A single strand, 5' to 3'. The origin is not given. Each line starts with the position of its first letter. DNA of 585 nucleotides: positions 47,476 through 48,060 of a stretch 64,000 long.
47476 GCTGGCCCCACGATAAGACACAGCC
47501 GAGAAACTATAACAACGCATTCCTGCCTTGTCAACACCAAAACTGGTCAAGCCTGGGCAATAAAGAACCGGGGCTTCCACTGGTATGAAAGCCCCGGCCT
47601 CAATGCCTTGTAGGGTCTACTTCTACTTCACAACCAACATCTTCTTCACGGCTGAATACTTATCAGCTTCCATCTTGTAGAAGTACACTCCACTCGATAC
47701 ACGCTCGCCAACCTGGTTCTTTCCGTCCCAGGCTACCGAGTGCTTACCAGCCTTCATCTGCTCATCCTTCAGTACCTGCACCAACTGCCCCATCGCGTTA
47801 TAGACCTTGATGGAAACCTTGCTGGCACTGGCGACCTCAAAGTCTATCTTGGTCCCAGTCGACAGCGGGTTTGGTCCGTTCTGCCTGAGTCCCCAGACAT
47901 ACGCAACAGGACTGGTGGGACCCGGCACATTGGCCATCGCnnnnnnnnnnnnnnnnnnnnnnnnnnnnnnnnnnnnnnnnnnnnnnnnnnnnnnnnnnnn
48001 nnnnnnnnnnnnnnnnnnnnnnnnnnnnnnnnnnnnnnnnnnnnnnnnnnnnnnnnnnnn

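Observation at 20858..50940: Five secreted proteins share an ~85-aa C-terminal T9SS-type sorting domain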

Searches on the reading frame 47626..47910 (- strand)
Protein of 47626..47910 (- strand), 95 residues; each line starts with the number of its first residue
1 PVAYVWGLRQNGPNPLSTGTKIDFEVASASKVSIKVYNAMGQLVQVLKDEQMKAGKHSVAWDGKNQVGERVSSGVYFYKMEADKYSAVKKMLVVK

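Call 23: find_homologous_proteins(query=A1, max_evalue=0.001)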
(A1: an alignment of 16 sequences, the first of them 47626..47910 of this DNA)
Query A1 (16 sequences) (95 aa, profile of the alignment): 286 proteins with E <= 0.001 among 2222 candidates; the best 120 are listed.
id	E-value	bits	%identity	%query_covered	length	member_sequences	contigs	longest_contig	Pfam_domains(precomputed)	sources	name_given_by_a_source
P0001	1.8e-24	103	36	87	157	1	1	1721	PF13860.13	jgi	jgi:hypothetical protein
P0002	8.2e-22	95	62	97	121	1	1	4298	PF13585.13,PF18962.8,PF13860.13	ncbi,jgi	-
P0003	1.4e-21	94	41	100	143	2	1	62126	PF18962.8,PF13860.13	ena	-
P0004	1.6e-21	94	39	100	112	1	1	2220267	PF18962.8,PF13860.13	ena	-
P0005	1.6e-21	94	63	97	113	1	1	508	PF13585.13,PF18962.8,PF13860.13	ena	-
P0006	2.7e-21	93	28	94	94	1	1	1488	-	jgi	jgi:hypothetical protein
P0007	4.3e-21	92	27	100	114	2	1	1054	PF13860.13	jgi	jgi:hypothetical protein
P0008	5.4e-21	92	62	97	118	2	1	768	PF13585.13,PF18962.8,PF13860.13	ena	-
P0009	8.3e-21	91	70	97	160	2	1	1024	PF13585.13,PF18962.8,PF13860.13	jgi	jgi:membrane-bound inhibitor of C-type lysozyme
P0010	2.0e-20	90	68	99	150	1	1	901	PF13585.13,PF18962.8,PF13860.13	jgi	-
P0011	2.2e-20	90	60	97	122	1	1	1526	PF13585.13,PF18962.8,PF13860.13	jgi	jgi:hypothetical protein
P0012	2.6e-20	90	60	87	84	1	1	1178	PF13585.13,PF18962.8,PF13860.13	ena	-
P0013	3.2e-20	89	43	99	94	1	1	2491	PF13585.13,PF18962.8,PF13860.13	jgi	-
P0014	4.5e-20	89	64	100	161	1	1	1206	PF13585.13,PF18962.8,PF13860.13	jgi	jgi:hypothetical protein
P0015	6.0e-20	89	29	95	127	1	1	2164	PF13860.13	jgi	jgi:hypothetical protein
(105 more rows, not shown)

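Call 42: predict_structure(alignment_id=A3)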
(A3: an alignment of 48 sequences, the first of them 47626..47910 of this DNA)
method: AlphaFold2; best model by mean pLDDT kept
length: 95 residues; sequences in the alignment: 48
mean_pLDDT: 96.7   pTM: 0.87
mean pLDDT of the five models: 96.7, 96.2, 96.1, 95.3, 91.6
residues with pLDDT >= 90: 90; 70-90: 5; 50-70: 0; < 50: 0
segments of 3 or more residues with pLDDT < 50: none
pLDDT, mean of each block of 10 residues (from residue 1): 93 93 98 98 98 98 97 98 97 94
secondary structure, 60 per line:
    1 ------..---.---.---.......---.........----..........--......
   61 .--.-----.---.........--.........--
elements in order: E20-26 E30-38 E43-52 E55-61 E74-82 E85-93

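Call 44: fold_search(model_id=the predicted structure, library=pdb)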
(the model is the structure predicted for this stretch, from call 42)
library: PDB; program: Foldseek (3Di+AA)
matches with E <= 10: 1757; with E <= 0.001: 19
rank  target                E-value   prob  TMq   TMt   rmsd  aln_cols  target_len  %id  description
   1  6za2_A                8.9e-06  1.00  0.76  0.08   3.0       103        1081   21  Crystal structure of dimeric latent PorU from Porphyromonas gingivalis (released 2021-09-29)
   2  6za2_B                3.9e-05  1.00  0.77  0.08   3.0       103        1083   21  Crystal structure of dimeric latent PorU from Porphyromonas gingivalis (released 2021-09-29)
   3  5m11                  5.2e-05  1.00  0.63  0.09   4.1        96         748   24  Structural and functional probing of PorZ, an essential bacterial surface component of the type-IX secretion system of h (released 2016-11-09)
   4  7bj3                  8.3e-05  1.00  0.65  0.08   3.2        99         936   17  ScpA from Streptococcus pyogenes, S512A active site mutant (released 2021-05-12)
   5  1xf1_A                9.3e-05  1.00  0.66  0.08   3.1        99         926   17  Structure of C5a peptidase- a key virulence factor from Streptococcus (released 2005-11-22)
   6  3eif                  1.8e-04  1.00  0.63  0.08   3.6        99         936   17  1.9 angstrom crystal structure of the active form of the C5a peptidase from Streptococcus pyogenes (ScpA) (released 2009-02-24)
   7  7yzx_A                2.0e-04  1.00  0.66  0.08   3.0        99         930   17  ScpA from Streptococcus pyogenes, D783A mutant. (released 2022-08-31)
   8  8bty_A                2.3e-04  1.00  0.66  0.08   3.0        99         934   17  Structure of the active form of ScpB, the C5a-peptidase from Streptococcus agalactiae. (released 2023-11-15)
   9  7bhq_B                2.3e-04  1.00  0.60  0.31   8.2        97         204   23  In situ assembled Salmonella FlgD hook cap complex (released 2021-05-05)
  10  7eha_C                3.5e-04  1.00  0.60  0.38   7.0        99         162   25  Crystal structure of the flagellar hook cap from Salmonella enterica serovar Typhimurium (released 2021-11-24)
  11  3osv_D                3.9e-04  1.00  0.62  0.47   5.1        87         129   22  The crytsal structure of FLGD from P. Aeruginosa (released 2011-05-04)
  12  2xwx_A                4.6e-04  1.00  0.68  0.19   4.5       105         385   10  Vibrio cholerae colonization factor GbpA crystal structure (released 2011-11-16)
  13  8jmw_A                4.9e-04  1.00  0.60  0.13   5.5        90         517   16  Fibril form of serine peptidase Vpr (released 2023-12-06)
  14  7eha_B                5.8e-04  1.00  0.55  0.35   6.2       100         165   22  Crystal structure of the flagellar hook cap from Salmonella enterica serovar Typhimurium (released 2021-11-24)
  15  3osv_C                6.1e-04  1.00  0.62  0.46   4.7        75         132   24  The crytsal structure of FLGD from P. Aeruginosa (released 2011-05-04)
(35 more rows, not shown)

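Call 60: search_protein_representatives(alignment_id=A3)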
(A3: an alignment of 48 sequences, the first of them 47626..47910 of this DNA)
Query: 48 sequences, 107 profile positions. Proteins with E-value up to 0.001 (for the whole library): 520308; up to 1e-10: 332981; up to 1e-30: 754. The best 150 are listed.
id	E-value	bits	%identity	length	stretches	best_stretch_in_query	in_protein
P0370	3.8e-198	660.1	-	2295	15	17-96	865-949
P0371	1.8e-190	635.4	-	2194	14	18-97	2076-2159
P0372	7.3e-146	491.9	-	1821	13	19-96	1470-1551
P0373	2.4e-142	480.6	-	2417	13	21-97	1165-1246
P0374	1.1e-139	472.0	-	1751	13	30-94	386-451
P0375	1.3e-131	446.1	-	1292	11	15-96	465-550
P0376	1.4e-122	417.0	-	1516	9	14-96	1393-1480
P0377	6.6e-120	408.4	-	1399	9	8-97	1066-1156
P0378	4.6e-118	402.5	-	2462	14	30-104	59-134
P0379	1.7e-112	384.6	-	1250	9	23-94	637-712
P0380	3.5e-102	351.4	-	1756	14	15-97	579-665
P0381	1.1e-95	330.5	-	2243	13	30-101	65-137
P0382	4.6e-92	318.9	-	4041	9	30-98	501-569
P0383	2.0e-87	304.0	-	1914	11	30-99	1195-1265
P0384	2.6e-86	300.4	-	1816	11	30-95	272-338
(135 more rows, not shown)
